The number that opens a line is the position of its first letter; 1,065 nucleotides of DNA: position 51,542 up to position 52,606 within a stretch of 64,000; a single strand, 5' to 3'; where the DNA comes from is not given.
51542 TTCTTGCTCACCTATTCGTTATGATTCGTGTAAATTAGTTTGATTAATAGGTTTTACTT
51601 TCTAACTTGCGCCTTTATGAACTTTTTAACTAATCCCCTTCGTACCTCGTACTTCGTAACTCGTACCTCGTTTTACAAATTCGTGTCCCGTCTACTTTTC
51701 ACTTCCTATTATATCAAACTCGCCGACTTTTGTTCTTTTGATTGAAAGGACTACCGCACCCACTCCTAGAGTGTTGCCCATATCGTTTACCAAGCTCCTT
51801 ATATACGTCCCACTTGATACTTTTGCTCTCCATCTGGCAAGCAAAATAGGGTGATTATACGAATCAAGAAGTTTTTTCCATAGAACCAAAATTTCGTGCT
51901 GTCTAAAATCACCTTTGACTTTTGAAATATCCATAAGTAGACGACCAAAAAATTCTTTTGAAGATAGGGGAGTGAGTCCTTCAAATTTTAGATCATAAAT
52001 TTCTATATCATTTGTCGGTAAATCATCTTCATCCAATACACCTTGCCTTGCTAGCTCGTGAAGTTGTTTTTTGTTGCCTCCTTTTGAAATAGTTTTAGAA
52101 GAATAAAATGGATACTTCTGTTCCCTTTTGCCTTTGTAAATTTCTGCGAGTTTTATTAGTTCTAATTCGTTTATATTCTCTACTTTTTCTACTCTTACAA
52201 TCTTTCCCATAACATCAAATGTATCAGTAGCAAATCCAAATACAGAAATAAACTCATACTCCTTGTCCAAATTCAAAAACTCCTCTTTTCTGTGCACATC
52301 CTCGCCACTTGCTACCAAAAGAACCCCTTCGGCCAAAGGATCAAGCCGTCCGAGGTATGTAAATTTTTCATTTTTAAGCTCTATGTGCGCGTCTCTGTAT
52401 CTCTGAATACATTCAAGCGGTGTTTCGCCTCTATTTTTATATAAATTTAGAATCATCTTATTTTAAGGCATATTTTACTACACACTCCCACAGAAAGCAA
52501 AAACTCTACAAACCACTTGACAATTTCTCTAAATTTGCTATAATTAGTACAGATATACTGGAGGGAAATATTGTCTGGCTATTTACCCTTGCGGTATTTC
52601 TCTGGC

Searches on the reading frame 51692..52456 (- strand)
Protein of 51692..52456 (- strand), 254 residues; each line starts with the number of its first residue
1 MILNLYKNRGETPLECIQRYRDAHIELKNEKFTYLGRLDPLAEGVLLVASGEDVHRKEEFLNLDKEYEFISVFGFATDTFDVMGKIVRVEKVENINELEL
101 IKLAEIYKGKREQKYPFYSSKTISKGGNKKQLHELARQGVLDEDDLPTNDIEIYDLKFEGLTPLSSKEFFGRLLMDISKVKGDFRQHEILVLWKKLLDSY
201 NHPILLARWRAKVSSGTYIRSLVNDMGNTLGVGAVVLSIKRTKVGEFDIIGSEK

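Call 10: find_encoding_contigs(protein=window:51692-52456:-, flank=3000, max_places=10)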
Protein window:51692-52456:- (254 aa): 1 contig read that carries it; 1 place shown.
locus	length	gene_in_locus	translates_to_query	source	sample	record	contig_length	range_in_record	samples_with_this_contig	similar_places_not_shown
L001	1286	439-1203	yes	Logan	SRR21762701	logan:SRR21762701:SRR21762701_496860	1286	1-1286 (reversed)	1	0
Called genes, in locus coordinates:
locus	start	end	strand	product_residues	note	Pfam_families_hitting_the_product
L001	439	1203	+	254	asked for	PF01509:TruB_N, PF16198:TruB_C_2 (faint)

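Call 12: find_related_loci(query=window:51692-52456:-, collection=genome_contigs, flank=4000)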
Query window:51692-52456:- (254 aa) in genome_contigs; peptide patterns used: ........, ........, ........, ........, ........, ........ (x = any residue, [..] = any of these).
157 stretches matched a pattern; 34 encode a relative of the query (tblastn E <= 1e-3); 34 distinct loci.
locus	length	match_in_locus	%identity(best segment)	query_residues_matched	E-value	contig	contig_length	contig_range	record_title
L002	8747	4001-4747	84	1-249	2e-141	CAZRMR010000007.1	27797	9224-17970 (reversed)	MAG TPA_asm: uncultured Candidatus Saccharibacteria bacterium isolate SRP290908_co1_98 genome assembly, contig: NODE_205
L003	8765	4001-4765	63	1-249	4e-100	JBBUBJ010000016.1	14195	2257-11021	MAG: Patescibacteria group bacterium isolate H52-bin031_1 H52_bin031_1_000000000016, whole genome shotgun sequence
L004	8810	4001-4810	56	1-249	5e-95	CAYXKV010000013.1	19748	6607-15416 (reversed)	MAG TPA_asm: uncultured Candidatus Saccharibacteria bacterium isolate binchicken_co274_24 genome assembly, contig: NODE_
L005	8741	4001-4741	60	1-249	1e-93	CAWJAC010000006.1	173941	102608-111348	MAG: Candidatus Zambryskibacteria bacterium isolate MFD03726.bin.2.15 genome assembly, contig: contig_87035, whole genom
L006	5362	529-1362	53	1-249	1e-86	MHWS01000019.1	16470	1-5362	MAG: Candidatus Zambryskibacteria bacterium RIFCSPLOWO2_12_FULL_39_16 rifcsplowo2_12_scaffold_4302, whole genome shotgun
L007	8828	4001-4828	56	1-249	3e-84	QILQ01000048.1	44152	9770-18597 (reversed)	MAG: Candidatus Zambryskibacteria bacterium isolate SZUA-15 Ga0063293_10000249, whole genome shotgun sequence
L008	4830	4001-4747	53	1-252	1e-79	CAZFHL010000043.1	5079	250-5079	MAG TPA_asm: uncultured Candidatus Saccharibacteria bacterium isolate SRP150892_co2_467 genome assembly, contig: NODE_27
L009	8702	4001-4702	61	1-249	5e-91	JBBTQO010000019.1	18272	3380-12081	MAG: Patescibacteria group bacterium isolate H43-bin019_1 H43_bin019_1_000000000019, whole genome shotgun sequence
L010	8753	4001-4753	42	2-247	1e-60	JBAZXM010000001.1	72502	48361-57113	MAG: Candidatus Paceibacterota bacterium isolate SO_2017_GW1_56 NODE_2129_length_72502_cov_1.309997_OW334_2017, whole ge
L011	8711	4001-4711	44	7-247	7e-60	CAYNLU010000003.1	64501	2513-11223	MAG TPA_asm: uncultured Candidatus Saccharibacteria bacterium isolate SRP133034_co1_11 genome assembly, contig: NODE_231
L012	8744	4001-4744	44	2-252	9e-59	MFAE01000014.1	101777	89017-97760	MAG: Candidatus Campbellbacteria bacterium RIFOXYC2_FULL_35_25 rifoxyc2_full_scaffold_64, whole genome shotgun sequence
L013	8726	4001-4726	42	7-249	9e-57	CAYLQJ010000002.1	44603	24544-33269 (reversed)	MAG TPA_asm: uncultured Candidatus Saccharibacteria bacterium isolate SRP285395_co1_362 genome assembly, contig: NODE_10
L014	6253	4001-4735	43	2-247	8e-57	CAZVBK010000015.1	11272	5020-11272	MAG TPA_asm: uncultured Candidatus Saccharibacteria bacterium isolate SRP286056_co1_117 genome assembly, contig: NODE_74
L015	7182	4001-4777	42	2-252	2e-56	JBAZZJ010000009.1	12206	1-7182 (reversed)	MAG: Candidatus Paceibacterota bacterium isolate SO_2017_GW3_13 scaffold_2621_c1_OW296A_2017, whole genome shotgun seque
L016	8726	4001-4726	43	7-251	1e-56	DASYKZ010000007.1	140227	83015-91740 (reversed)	MAG TPA_asm: Candidatus Paceibacterota bacterium isolate SMAG_U4335 k141_4224630, whole genome shotgun sequence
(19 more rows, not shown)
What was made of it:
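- Checked: Organism: a CPR origin is confirmed by the relatives found, labelled Zambryskibacteria, Paceibacterota and Patescibacteria (call 12).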

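Call 23: find_homologous_proteins(query=window:51692-52456:-, max_evalue=1e-40)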
Query window:51692-52456:- (254 aa): 2316 proteins with E <= 1e-40 among 5568 candidates; the best 120 are listed.
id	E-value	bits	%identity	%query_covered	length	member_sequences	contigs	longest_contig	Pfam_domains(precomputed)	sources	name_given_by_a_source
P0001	1.7e-159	547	98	100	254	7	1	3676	PF01509.24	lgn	-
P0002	1.6e-134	465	84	98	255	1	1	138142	PF01509.24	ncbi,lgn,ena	-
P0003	2.4e-99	350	61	100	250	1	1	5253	PF01509.24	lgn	-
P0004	3.3e-98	346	64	100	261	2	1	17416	PF01509.24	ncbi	-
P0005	5.9e-98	346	63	100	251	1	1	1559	PF01509.24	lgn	-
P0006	5.6e-97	342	64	98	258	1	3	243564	PF01509.24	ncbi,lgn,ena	ncbi:MAG: hypothetical protein AAB446_01195 [Patescibacteria group bacterium]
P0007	7.1e-97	342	61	100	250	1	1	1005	PF01509.24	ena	-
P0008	2.2e-95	337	60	98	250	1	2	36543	PF01509.24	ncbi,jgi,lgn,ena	-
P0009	3.0e-95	337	61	98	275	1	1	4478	PF01509.24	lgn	-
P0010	1.7e-94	334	61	98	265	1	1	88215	PF01509.24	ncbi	-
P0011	3.1e-94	333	60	98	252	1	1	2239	PF01509.24,PF16198.11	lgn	-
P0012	4.5e-94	333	63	98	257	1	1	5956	PF01509.24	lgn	-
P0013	1.0e-93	332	59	100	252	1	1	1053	PF01509.24,PF16198.11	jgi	jgi:tRNA pseudouridine55 synthase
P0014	1.8e-93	331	62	97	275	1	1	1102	PF01509.24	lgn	-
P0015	3.1e-93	330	58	98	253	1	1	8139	PF01509.24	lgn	-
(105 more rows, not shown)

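Call 24: find_encoding_contigs(protein=P0001, flank=3000, max_places=10)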
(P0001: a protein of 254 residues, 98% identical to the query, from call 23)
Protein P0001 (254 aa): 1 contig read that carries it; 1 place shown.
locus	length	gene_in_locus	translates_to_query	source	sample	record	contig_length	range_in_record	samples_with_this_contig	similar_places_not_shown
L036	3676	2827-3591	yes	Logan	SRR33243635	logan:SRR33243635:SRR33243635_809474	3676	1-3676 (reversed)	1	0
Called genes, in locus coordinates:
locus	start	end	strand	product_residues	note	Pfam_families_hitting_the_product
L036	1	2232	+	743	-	?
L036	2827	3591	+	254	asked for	PF01509:TruB_N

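Call 25: list_cluster_members(proteins=[P0001])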
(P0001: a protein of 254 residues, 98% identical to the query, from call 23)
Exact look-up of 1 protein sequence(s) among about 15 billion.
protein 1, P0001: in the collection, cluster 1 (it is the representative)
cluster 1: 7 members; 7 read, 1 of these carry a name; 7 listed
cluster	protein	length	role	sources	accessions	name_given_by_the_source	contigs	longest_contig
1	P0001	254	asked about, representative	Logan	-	-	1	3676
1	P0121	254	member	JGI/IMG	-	tRNA pseudouridine55 synthase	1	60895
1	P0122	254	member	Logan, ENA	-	-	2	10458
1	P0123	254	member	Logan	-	-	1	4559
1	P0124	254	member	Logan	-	-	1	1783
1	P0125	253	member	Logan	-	-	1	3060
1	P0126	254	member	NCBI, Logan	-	-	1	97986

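Call 27: find_encoding_contigs(protein=P0122, flank=3000, max_places=5)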
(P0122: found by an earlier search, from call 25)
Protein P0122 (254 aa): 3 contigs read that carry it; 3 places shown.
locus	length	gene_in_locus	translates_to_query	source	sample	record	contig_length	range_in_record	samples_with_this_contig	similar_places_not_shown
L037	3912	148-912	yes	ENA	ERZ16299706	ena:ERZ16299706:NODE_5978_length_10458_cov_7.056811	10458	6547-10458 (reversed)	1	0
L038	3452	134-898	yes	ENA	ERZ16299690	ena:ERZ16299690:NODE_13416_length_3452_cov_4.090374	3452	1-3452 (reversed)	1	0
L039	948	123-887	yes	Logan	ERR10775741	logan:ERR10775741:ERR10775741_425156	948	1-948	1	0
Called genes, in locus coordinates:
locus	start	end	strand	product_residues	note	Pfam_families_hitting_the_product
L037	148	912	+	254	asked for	PF01509:TruB_N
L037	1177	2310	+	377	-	PF00390:malic, PF03949:Malic_M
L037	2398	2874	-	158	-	PF09424:YqeY, PF02637:GatB_Yqey (faint)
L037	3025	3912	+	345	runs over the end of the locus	PF02646:RmuC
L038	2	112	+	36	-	?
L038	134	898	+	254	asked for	PF01509:TruB_N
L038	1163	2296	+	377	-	PF00390:malic, PF03949:Malic_M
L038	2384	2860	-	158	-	PF09424:YqeY, PF02637:GatB_Yqey (faint)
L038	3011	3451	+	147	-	?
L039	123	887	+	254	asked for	PF01509:TruB_N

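Call 39: find_encoding_contigs(protein=P0121, flank=2500, max_places=4)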
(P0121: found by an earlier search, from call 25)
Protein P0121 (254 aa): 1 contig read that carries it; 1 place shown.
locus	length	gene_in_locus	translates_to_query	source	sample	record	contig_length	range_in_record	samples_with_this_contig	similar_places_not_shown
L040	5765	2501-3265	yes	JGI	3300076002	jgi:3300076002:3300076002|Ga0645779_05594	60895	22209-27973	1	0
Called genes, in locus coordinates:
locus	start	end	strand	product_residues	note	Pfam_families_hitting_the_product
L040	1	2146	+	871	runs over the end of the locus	PF00005:ABC_tran (faint), PF02463:SMC_N (faint), PF13191:AAA_16 (faint), PF13555:AAA_29 (faint), PF20703:nSTAND1 (faint), PF20720:nSTAND3 (faint), PF13304:AAA_21 (faint), PF17760:UvrA_inter, +1 more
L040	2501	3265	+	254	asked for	PF01509:TruB_N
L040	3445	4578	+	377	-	PF00390:malic, PF03949:Malic_M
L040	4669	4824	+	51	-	-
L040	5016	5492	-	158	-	PF09424:YqeY, PF02637:GatB_Yqey (weak)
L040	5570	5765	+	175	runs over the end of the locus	PF02646:RmuC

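Call 40: find_encoding_contigs(protein=P0123, flank=2500, max_places=4)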
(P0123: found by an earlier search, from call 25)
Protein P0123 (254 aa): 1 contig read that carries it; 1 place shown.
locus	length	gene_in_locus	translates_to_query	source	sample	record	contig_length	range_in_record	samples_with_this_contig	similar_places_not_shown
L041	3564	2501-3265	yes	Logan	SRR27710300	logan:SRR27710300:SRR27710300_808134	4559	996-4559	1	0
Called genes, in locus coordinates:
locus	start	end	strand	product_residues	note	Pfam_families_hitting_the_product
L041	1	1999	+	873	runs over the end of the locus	PF00005:ABC_tran (faint), PF02463:SMC_N (faint), PF13175:AAA_15 (faint), PF13191:AAA_16 (faint), PF13555:AAA_29 (faint), PF20703:nSTAND1 (faint), PF20720:nSTAND3 (faint), PF17760:UvrA_inter, +2 more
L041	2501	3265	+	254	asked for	PF01509:TruB_N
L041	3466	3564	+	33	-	?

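Call 41: find_encoding_contigs(protein=P0125, flank=2500, max_places=4)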
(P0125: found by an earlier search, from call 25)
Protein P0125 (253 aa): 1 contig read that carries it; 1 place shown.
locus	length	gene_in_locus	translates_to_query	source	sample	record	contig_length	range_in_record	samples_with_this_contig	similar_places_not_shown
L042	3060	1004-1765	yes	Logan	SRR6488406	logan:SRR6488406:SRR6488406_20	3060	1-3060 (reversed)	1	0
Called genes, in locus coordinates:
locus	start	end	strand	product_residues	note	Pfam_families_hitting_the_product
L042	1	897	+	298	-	?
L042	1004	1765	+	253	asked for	PF01509:TruB_N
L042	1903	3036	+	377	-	PF00390:malic, PF03949:Malic_M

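Call 42: find_encoding_contigs(protein=P0126, flank=2500, max_places=4)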
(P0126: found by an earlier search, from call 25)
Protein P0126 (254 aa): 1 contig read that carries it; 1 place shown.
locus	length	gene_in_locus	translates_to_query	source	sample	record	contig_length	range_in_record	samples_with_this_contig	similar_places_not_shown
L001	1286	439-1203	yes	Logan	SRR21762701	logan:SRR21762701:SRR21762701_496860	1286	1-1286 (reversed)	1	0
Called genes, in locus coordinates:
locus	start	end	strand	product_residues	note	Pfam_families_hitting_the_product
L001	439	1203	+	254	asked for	PF01509:TruB_N, PF16198:TruB_C_2 (faint)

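Call 53: find_encoding_contigs(protein=P0124, flank=2500, max_places=4)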
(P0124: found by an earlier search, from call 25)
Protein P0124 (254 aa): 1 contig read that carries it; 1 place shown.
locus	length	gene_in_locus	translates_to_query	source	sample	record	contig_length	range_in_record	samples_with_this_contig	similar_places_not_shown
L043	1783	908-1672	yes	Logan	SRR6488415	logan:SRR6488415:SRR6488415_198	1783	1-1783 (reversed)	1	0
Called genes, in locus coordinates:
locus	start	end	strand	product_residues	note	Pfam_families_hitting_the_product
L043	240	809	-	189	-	-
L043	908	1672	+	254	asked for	PF01509:TruB_N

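Call 62: search_protein_families(library=pfam, proteins=[L043:243-809:-], max_evalue=1)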
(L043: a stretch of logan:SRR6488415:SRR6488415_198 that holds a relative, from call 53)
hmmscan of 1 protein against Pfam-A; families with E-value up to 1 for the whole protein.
L043:243-809:- (189 aa): 11 families
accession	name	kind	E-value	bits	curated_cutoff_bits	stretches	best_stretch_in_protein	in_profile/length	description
PF13311.11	DUF4080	-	0.0048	17.5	22.9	1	28-117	78-164/188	Protein of unknown function (DUF4080)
PF00615.24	RGS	-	0.0086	16.9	23.9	0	22-90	36-100/117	Regulator of G protein signaling domain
PF21476.4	PF0610-like_N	-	0.025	15.2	33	0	54-73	6-26/50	PF0610-like, N-terminal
PF23016.2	RsmI_C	-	0.031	14.5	27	0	31-55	3-27/46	RsmI C-terminal HTH domain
PF00213.23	OSCP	-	0.035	14.6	22.3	0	130-185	51-106/172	ATP synthase delta (OSCP) subunit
PF06648.16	AcMNPV_Ac75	-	0.051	14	24.4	0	54-115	43-101/122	Autographa californica nuclear polyhedrosis virus (AcMNPV), Ac75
PF20308.4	TPR-S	-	0.074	14.1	27.6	1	27-118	15-93/102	Tetratricopeptide Repeats-Sensor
PF19979.4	DUF6415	-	0.15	13.3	27.5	0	24-44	12-32/95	Family of unknown function (DUF6415)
PF11829.13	DUF3349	-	0.26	12.5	28.3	0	49-83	21-55/94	Protein of unknown function (DUF3349)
PF08672.17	ANAPC2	-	0.41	11.6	23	0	30-49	33-52/60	Anaphase promoting complex (APC) subunit 2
PF19802.4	DUF6285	-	0.71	11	28.1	0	24-58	41-76/91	Domain of unknown function (DUF6285)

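Call 63: search_protein_families(library=padloc, proteins=[L043:243-809:-], max_evalue=1)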
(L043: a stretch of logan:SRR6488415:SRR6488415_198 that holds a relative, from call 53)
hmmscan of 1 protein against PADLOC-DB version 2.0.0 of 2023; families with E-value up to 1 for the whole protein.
L043:243-809:- (189 aa): 2 families
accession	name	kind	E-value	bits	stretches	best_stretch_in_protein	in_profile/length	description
PDLC02368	PycC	-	0.0018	15.9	1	24-109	56-132/234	-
PDLC02213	QatB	-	0.047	11.6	1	10-80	213-282/294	-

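Call 64: search_protein_families(library=phrogs, proteins=[L043:243-809:-], max_evalue=1)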
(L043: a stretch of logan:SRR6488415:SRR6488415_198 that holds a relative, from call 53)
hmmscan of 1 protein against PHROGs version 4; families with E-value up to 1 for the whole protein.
L043:243-809:- (189 aa): 2 families
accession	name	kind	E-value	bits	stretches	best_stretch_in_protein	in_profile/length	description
phrog_1351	-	head and packaging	0.086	14.2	1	6-45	34-73/88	terminase small subunit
phrog_28697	-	unknown function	0.28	12.2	0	95-104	4-13/19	-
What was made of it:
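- The L043 cargo protein has only sub-threshold PADLOC and PHROG matches (calls 63, 64).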

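Call 84: find_homologous_proteins(query=L043:243-809:-, max_evalue=0.001)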
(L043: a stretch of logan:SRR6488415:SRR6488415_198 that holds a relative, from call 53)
Query L043:243-809:-: 379 candidates shared short words with the query, none scored E <= 0.001.
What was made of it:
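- Tried and rejected: The L043 cargo protein has no Pfam, PADLOC or PHROG assignment and no homolog (calls 62-64, 84).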
